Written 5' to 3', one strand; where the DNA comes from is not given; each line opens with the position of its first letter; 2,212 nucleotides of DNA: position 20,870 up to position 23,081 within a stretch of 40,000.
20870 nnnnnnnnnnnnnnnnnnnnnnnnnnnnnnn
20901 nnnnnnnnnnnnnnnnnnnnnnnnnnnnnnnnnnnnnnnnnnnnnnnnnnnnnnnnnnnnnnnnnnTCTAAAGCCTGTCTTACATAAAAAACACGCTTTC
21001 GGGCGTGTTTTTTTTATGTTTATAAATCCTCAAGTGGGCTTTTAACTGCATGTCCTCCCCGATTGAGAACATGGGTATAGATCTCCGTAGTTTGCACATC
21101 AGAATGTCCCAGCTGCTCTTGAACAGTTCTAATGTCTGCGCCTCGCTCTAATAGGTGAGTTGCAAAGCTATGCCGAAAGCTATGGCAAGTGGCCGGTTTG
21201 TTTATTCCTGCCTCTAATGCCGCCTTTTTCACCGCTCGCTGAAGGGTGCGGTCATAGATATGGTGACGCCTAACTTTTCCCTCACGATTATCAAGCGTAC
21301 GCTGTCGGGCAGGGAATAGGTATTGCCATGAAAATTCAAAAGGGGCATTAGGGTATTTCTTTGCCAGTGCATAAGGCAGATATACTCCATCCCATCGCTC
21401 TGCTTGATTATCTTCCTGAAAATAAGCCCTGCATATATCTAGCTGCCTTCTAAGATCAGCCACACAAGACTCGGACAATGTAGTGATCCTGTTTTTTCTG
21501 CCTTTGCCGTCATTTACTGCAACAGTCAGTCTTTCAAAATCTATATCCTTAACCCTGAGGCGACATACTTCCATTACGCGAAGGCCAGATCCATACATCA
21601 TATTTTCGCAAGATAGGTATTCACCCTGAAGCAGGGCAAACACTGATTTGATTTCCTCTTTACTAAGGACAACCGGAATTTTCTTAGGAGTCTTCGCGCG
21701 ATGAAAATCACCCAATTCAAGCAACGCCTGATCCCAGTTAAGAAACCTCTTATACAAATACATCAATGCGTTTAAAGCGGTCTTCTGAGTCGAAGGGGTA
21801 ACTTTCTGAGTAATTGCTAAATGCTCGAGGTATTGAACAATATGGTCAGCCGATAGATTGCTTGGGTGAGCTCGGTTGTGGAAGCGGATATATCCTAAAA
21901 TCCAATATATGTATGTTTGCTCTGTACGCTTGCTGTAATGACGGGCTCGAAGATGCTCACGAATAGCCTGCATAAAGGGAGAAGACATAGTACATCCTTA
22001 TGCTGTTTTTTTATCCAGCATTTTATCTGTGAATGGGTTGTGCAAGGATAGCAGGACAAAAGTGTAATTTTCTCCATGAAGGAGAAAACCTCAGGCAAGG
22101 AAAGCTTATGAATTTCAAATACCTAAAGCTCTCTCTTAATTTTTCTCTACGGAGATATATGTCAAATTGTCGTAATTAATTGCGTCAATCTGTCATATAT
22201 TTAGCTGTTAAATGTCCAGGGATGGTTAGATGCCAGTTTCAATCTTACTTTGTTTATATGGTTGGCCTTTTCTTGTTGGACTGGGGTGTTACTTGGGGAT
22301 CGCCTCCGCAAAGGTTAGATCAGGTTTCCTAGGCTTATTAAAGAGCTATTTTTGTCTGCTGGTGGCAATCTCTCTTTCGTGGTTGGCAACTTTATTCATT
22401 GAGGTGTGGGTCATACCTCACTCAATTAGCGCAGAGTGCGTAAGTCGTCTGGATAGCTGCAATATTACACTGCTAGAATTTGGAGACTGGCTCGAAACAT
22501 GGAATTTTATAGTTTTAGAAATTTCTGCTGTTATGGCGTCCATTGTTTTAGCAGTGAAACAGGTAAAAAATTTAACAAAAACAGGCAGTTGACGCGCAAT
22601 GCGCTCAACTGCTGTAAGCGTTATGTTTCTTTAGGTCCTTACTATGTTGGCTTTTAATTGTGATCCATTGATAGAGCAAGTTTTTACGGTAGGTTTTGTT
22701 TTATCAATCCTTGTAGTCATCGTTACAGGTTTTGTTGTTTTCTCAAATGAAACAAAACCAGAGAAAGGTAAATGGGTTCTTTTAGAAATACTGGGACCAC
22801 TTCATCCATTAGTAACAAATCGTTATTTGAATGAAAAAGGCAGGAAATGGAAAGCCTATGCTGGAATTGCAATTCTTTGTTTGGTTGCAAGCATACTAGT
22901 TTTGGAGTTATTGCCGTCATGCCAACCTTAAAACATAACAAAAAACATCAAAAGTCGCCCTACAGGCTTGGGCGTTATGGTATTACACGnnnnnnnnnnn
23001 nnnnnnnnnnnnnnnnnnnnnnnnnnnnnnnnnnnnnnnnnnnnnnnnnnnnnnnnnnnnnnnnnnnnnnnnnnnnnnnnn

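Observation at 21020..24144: Chromosomal integron between serS and purB, with cassette boundaries that validate one another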

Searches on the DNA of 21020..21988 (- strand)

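Call 17: build_rna_model(alignment_id=A1, structure=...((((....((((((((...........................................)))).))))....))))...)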
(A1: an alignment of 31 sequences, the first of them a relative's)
Model R1 built from alignment A1 (31 sequences, 82 columns); structure: as given.
model positions 59; base pairs 12; branch points 0; effective number of sequences 17.45; information 0.946 bits per position. Calibrated on 0.2 Mb of random sequence (short: E-values are rough).
structure used (alignment columns):
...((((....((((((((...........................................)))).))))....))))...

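Call 18: search_with_rna_model(model_id=R1, source=window, filters=off, max_evalue=10, show_alignments=8)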
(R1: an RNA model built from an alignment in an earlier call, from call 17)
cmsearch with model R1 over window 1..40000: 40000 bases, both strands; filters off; matches with E-value up to 10: 9.
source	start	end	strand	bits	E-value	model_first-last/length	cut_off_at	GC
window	22570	22626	-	61.3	4.2e-15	1-59/59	no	0.44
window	24091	24144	-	22.4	0.00062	1-59/59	no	0.44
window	23779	23864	-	21.8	0.00095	1-59/59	no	0.49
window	22933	22980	-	21.7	0.00097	1-59/59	no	0.44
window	9906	9962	+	11.2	1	1-59/59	no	0.47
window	8341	8396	-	10.6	1.5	1-59/59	no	0.41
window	20982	21019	+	9.3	3.7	1-59/59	no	0.34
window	19081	19122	+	8.3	7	1-59/59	no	0.5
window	149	231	-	7.8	9.5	1-59/59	no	0.43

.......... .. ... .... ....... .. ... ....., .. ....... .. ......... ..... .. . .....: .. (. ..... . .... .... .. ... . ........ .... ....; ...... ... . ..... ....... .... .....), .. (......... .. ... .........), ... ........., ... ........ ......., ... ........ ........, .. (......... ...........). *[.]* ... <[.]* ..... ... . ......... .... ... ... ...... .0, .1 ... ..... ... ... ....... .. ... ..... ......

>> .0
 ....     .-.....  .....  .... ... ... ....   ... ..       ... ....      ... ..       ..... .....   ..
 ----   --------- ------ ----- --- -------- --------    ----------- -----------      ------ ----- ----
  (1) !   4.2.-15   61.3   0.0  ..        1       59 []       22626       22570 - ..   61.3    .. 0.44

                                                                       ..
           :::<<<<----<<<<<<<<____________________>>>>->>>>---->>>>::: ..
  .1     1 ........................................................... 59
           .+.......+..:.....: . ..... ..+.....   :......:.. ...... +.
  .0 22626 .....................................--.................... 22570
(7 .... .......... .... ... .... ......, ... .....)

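Call 37: search_with_rna_model(model_id=R1, sources=[L016, L017, L019, L015], filters=off, max_evalue=10)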
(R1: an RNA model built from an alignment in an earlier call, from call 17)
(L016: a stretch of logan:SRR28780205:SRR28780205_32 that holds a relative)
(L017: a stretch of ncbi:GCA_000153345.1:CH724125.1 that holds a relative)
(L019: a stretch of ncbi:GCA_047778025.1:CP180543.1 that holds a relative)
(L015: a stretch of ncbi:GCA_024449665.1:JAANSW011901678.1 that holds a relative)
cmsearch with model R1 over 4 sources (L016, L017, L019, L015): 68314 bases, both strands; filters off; matches with E-value up to 10: 5.
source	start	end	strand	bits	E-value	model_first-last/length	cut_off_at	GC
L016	4823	4854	-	13.6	0.35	1-59/59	no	0.31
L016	13857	13871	+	12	1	1-59/59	no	0.4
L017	13860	13874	+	9.7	4.6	1-59/59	no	0.47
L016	13857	13871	-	9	7.4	1-59/59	no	0.4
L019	15775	15794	-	9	7.6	1-59/59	no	0.5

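Call 38: search_with_rna_model(model_id=R1, sources=[L001, L002, L003, L004, L006], filters=off, max_evalue=1)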
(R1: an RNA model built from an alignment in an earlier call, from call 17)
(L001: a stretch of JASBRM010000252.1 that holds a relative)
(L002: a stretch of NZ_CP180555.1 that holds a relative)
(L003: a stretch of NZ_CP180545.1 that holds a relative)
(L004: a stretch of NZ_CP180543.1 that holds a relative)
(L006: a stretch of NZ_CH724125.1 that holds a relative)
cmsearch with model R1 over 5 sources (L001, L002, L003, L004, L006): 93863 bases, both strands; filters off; matches with E-value up to 1: 45.
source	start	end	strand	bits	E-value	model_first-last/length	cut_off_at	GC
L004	9400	9454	+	70.5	2.4e-17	1-59/59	no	0.47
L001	213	267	+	68.7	7.6e-17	1-59/59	no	0.51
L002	7284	7338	+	68.5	8.8e-17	1-59/59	no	0.47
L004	6088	6145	+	67.5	1.7e-16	1-59/59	no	0.43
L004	8181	8238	+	67.4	1.8e-16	1-59/59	no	0.45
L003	8859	8913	+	66.4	3.4e-16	1-59/59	no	0.49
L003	9419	9473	+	65.5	6.2e-16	1-59/59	no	0.49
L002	6309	6366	+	65.2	7.9e-16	1-59/59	no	0.43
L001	1957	2011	+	64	1.7e-15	1-59/59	no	0.49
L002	6847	6907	+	63.4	2.6e-15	1-59/59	no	0.56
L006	5084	5144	+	62.8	3.8e-15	1-59/59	no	0.57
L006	9191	9251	+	62.5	4.6e-15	1-59/59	no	0.56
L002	7705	7763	+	60.7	1.5e-14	1-59/59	no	0.51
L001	1550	1607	+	60.5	1.7e-14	1-59/59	no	0.43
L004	7821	7879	+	60.4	1.8e-14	1-59/59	no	0.46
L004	7490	7548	+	59.7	3e-14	1-59/59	no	0.51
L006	6921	6975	+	59.5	3.4e-14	1-59/59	no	0.49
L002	9284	9338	+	59.1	4.2e-14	1-59/59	no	0.53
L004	9045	9105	+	58.5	6.3e-14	1-59/59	no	0.49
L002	4970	5024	+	58.3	7.1e-14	1-59/59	no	0.51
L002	8917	8983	+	57.7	1.1e-13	1-59/59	no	0.43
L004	5170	5224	+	57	1.8e-13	1-59/59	no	0.47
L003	8386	8446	+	56.5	2.4e-13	1-59/59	no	0.51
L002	8223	8283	+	56.1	3.2e-13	1-59/59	no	0.57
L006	7490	7564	+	55.4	4.8e-13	1-59/59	no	0.57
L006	5938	6010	+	55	6.4e-13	1-59/59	no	0.56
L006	8825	8886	+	52.8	2.8e-12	1-59/59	no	0.55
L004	5701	5778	+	52.1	4.5e-12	1-59/59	no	0.51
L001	2684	2764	+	49.7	2.2e-11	1-59/59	no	0.6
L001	3232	3309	+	48.7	4.2e-11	1-59/59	no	0.62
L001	805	879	+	48.3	5.4e-11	1-59/59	no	0.55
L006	7986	8033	+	46.8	1.5e-10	1-59/59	no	0.48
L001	4047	4127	+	45.7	2.9e-10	1-59/59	no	0.57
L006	8392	8469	+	44.3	7.6e-10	1-59/59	no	0.64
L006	5464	5541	+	41.2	6e-09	1-59/59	no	0.54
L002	5459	5551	+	35.4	2.7e-07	1-59/59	no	0.52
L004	8569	8710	+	30.7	6.1e-06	1-59/59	no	0.51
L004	6999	7097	+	30.1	9e-06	1-59/59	no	0.58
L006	4720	4809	+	28.7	2.2e-05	1-59/59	no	0.48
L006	6386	6475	+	25.3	0.00021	1-59/59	no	0.52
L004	4639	4728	+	25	0.00026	1-59/59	no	0.44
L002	8548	8637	+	24.9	0.00027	1-59/59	no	0.5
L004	6520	6609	+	24.5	0.00037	1-59/59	no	0.48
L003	7897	8036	+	21.6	0.0024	1-59/59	no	0.49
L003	1536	1570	-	12.6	0.95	1-59/59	no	0.43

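Call 46: search_with_rna_model(model_id=R1, sources=[L020, L021, L022], filters=off, max_evalue=5)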
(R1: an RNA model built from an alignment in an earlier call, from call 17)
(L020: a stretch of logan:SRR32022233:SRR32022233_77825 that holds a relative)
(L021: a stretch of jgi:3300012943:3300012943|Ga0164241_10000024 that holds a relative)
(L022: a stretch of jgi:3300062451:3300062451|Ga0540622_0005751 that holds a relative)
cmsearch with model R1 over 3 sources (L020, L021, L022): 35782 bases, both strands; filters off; matches with E-value up to 5: 4.
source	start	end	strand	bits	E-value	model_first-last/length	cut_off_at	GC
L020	2709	2756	-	30.7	2.3e-06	1-59/59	no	0.48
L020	1037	1114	-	30.1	3.4e-06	1-59/59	no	0.59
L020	3239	3322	-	18.2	0.0089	1-59/59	no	0.45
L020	1611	1699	-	16.5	0.027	1-59/59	no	0.6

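Call 55: search_with_rna_model(model_id=R1, sources=[L023, L024], filters=off, max_evalue=5)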
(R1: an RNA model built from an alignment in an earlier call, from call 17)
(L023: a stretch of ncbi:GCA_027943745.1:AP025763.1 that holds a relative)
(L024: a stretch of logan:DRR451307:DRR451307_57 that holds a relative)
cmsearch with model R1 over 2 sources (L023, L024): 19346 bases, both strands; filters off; matches with E-value up to 5: 5.
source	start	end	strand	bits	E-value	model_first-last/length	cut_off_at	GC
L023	8094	8151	-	57.9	1.9e-14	1-59/59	no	0.41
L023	8416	8476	-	50.7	2.3e-12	1-59/59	no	0.54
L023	7529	7589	-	45.3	8.1e-11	1-59/59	no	0.57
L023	2584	2659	-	8.6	2.8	1-59/59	no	0.42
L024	2584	2659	-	8.6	2.8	1-59/59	no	0.42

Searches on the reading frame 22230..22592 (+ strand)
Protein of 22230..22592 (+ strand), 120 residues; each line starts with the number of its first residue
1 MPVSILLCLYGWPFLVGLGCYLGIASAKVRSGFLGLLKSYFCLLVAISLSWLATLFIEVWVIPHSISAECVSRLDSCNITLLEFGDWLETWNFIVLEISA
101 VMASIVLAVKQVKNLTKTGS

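Call 3: search_protein_families(library=ncbifam, proteins=[window:22230-22592:+], max_evalue=0.01)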
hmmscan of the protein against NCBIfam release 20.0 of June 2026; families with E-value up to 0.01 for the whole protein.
window:22230-22592:+ (120 aa): 0 families

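Call 4: search_protein_families(library=pfam, proteins=[window:22230-22592:+], max_evalue=0.01)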
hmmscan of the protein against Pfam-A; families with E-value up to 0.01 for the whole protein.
window:22230-22592:+ (120 aa): 0 families

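Call 28: search_protein_families(library=padloc, proteins=[window:22230-22592:+], max_evalue=0.1)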
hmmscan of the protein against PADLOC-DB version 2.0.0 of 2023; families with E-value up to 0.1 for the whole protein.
window:22230-22592:+ (120 aa): 0 families

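Call 29: search_protein_families(library=phrogs, proteins=[window:22230-22592:+], max_evalue=0.1)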
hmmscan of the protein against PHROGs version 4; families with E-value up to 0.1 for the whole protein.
window:22230-22592:+ (120 aa): 0 families

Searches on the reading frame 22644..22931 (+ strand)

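Call 3: search_protein_families(library=ncbifam, proteins=[window:22644-22931:+], max_evalue=0.01)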
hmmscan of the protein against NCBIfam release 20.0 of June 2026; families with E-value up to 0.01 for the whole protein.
window:22644-22931:+ (95 aa): 1 family
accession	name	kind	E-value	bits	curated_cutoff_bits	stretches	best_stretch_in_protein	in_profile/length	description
NF006518.0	PRK08965.1-2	equivalog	0.0082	16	159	1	19-83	14-74/166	Na+/H+ antiporter subunit E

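Call 4: search_protein_families(library=pfam, proteins=[window:22644-22931:+], max_evalue=0.01)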
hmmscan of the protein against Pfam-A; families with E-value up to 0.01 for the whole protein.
window:22644-22931:+ (95 aa): 0 families

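Call 28: search_protein_families(library=padloc, proteins=[window:22644-22931:+], max_evalue=0.1)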
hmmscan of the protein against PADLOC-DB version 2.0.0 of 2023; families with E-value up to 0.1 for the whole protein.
window:22644-22931:+ (95 aa): 0 families

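Call 29: search_protein_families(library=phrogs, proteins=[window:22644-22931:+], max_evalue=0.1)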
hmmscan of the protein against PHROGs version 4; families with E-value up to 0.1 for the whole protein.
window:22644-22931:+ (95 aa): 0 families
